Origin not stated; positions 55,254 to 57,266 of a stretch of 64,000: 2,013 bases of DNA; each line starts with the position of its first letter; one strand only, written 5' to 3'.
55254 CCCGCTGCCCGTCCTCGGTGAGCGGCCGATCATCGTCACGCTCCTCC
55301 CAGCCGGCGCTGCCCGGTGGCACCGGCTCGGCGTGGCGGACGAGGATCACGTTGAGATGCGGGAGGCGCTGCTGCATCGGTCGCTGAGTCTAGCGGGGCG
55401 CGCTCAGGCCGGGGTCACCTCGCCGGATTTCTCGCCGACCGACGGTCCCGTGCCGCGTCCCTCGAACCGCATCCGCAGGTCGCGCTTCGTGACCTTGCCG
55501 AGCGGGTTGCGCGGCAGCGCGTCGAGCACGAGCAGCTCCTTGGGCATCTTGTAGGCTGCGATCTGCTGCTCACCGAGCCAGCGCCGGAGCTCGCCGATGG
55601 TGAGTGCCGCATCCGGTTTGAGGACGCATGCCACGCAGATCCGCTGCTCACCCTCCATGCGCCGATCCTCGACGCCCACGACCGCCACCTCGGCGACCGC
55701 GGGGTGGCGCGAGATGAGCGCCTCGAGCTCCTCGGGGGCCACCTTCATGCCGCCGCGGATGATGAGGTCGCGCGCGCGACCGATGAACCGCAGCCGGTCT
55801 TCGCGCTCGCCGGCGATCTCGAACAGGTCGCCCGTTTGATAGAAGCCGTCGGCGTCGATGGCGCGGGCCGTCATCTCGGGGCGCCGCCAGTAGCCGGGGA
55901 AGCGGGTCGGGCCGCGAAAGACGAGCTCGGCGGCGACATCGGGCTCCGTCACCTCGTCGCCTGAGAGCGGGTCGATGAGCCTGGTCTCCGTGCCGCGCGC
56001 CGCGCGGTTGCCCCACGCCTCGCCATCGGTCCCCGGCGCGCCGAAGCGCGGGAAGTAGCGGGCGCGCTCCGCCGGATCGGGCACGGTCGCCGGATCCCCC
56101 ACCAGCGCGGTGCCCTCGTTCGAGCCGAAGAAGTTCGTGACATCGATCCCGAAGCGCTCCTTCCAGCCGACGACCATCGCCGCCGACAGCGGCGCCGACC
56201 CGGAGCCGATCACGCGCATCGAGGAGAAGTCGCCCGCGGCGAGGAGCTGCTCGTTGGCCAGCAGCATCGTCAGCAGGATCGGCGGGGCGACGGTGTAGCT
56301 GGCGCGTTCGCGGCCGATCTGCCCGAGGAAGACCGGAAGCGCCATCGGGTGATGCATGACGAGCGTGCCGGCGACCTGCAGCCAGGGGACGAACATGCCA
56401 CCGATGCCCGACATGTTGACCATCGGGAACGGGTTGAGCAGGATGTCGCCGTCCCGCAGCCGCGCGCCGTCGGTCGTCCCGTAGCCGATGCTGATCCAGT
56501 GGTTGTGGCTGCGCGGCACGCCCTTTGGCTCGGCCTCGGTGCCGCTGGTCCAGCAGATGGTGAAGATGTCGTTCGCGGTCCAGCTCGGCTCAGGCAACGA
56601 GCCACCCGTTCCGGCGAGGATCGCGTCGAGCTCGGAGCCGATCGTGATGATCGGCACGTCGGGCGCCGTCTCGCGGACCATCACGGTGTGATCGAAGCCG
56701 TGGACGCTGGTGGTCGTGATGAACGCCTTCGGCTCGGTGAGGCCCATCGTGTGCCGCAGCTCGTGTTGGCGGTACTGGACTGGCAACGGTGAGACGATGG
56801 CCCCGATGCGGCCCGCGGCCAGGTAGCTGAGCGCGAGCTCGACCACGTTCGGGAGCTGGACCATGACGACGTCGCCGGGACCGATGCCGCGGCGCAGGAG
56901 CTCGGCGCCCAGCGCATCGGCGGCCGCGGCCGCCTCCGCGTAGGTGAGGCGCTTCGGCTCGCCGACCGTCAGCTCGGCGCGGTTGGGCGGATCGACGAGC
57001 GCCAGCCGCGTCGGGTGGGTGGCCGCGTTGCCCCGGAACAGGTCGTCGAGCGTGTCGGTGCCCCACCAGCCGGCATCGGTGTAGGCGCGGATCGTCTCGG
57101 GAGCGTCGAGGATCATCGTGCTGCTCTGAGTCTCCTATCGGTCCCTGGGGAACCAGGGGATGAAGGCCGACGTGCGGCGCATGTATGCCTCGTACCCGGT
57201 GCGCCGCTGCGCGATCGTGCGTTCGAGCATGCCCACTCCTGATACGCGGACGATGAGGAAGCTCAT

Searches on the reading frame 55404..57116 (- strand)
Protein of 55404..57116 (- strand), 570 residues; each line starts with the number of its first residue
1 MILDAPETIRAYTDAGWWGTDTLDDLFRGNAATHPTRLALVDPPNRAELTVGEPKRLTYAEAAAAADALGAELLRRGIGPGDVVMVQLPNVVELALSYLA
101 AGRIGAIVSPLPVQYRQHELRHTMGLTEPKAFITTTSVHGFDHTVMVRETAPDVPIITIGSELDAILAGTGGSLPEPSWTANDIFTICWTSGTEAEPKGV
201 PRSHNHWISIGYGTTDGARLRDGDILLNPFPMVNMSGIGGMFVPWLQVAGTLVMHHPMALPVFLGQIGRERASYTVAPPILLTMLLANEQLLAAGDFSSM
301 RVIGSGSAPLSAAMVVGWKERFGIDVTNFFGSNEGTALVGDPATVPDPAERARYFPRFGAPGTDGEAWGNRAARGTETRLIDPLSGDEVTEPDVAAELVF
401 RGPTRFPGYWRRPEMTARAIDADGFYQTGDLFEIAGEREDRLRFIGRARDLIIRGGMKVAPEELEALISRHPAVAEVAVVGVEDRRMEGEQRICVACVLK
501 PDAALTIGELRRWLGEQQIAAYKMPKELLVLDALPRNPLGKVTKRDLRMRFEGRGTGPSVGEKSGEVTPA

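Call 7: search_protein_families(library=ncbifam, proteins=[window:55404-57116:-], max_evalue=0.01)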
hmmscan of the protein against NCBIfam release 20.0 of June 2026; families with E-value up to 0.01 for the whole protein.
window:55404-57116:- (570 aa): 102 families (the best 25 are shown)
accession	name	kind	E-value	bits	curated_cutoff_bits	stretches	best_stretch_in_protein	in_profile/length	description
NF004837.0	PRK06187.1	subfamily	1.9e-76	257.4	476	1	23-553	10-524/531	long-chain-fatty-acid--CoA ligase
TIGR03208.1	cyc_hxne_CoA_lg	equivalog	9.9e-73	245.7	792.3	1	9-548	10-537/538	cyclohexanecarboxylate-CoA ligase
NF004758.0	PRK06087.1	equivalog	3.7e-66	223.7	736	1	10-549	13-533/548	medium-chain fatty-acid--CoA ligase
NF005702.0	PRK07514.1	subfamily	9.1e-66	222.2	558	1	44-552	17-501/506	malonyl-CoA synthase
NF006182.0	PRK08316.1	subfamily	1e-59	202.4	663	1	21-553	11-519/523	fatty acyl-CoA synthetase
TIGR02275.1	DHB_AMP_lig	equivalog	1.4e-58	198.5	723.55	1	7-548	9-526/526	(2,3-dihydroxybenzoyl)adenylate synthase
NF005801.1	PRK07656.1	equivalog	3.8e-58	197.4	657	1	47-548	17-500/500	FadD3 family acyl-CoA ligase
NF009233.0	PRK12583.1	subfamily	5.7e-55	186.8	832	2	180-548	199-547/558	fatty acid CoA ligase family protein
NF008192.1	PRK10946.1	equivalog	7.9e-55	186.1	783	1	7-551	10-529/534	(2,3-dihydroxybenzoyl)adenylate synthase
NF052580.1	Str24CoAsynCasG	equivalog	1.2e-53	182.3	750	1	48-548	57-547/548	steroid-24-oyl-CoA synthetase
NF006572.0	PRK09088.1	equivalog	4e-52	177.5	696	1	45-550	17-486/491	acyl-CoA synthetase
NF004114.0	PRK05605.1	equivalog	1.3e-51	175.6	766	2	169-550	208-568/575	long-chain-fatty-acid--CoA ligase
NF004814.0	PRK06164.1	equivalog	1.2e-50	172.6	677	1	20-536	9-512/540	acyl-CoA synthetase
NF006181.0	PRK08314.1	subfamily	9.5e-49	166.1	705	2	178-548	200-551/563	long-chain-fatty-acid--CoA ligase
NF005676.0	PRK07470.1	equivalog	1.1e-48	166.2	774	1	46-556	36-534/544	acyl-CoA synthetase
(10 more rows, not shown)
